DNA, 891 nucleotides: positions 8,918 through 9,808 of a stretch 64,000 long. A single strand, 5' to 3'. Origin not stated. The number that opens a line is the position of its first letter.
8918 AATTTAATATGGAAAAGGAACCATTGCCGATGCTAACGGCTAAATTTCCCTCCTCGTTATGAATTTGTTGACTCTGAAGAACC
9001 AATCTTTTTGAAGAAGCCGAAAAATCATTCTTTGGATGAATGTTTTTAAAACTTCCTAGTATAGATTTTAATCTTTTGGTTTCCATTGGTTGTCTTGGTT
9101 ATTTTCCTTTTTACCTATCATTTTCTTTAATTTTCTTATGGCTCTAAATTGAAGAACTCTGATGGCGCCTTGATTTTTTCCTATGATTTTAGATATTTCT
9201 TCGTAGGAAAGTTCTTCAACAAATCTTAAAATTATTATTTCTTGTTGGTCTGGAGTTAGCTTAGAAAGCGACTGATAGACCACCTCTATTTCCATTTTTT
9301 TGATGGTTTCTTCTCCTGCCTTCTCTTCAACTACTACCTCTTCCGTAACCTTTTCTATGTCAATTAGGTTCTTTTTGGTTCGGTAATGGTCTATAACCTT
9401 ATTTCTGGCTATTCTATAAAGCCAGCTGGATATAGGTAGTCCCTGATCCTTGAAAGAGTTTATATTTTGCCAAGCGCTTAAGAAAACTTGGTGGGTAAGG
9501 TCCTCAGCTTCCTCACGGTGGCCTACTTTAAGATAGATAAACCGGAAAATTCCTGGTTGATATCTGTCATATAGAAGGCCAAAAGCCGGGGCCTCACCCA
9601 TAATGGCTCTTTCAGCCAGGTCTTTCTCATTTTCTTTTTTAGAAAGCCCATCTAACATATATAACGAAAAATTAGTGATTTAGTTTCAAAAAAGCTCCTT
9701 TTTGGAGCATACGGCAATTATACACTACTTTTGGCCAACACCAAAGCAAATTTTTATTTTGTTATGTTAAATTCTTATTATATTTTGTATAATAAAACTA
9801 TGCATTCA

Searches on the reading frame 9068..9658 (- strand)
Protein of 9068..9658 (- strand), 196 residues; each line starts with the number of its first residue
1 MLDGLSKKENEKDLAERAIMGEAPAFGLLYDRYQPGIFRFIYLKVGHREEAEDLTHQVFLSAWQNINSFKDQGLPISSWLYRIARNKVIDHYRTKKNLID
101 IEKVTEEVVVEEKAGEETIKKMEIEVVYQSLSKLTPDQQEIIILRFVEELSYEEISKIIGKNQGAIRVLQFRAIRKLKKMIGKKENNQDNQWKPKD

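Call 6: search_protein_families(library=pfam, proteins=[window:9068-9658:-], max_evalue=0.01)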
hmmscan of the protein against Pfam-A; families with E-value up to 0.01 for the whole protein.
window:9068-9658:- (196 aa): 4 families
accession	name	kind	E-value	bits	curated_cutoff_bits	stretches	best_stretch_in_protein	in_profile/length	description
PF04542.20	Sigma70_r2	-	3.8e-18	65.5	24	1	29-96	1-69/71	Sigma-70 region 2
PF04545.22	Sigma70_r4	-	2.5e-14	52.9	24.1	1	131-179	2-50/50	Sigma-70, region 4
PF08281.18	Sigma70_r4_2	-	4e-13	49.2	25.7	1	126-177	3-54/54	Sigma-70, region 4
PF07638.17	Sigma70_ECF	-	0.0011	19.3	21.1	1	44-166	42-168/185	ECF sigma factor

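Call 29: find_encoding_contigs(protein=window:9068-9658:-, flank=2500, max_places=10)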
Protein window:9068-9658:- (196 aa): 3 contigs read that carry it; 2 places shown.
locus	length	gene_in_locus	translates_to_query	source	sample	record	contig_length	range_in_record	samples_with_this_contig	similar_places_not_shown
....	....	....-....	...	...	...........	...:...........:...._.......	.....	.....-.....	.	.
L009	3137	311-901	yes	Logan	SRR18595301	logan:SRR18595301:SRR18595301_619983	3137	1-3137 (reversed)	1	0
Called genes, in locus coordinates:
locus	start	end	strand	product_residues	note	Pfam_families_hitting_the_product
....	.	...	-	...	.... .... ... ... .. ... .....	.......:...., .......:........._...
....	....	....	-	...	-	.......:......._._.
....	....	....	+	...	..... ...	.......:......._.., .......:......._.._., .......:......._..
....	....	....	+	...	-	-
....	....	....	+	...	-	-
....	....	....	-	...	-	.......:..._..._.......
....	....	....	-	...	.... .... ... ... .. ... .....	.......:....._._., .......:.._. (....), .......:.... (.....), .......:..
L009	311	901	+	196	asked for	PF04542:Sigma70_r2, PF08281:Sigma70_r4_2, PF04545:Sigma70_r4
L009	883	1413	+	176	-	-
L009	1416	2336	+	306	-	-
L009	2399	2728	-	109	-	PF00216:Bac_DNA_binding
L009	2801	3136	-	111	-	?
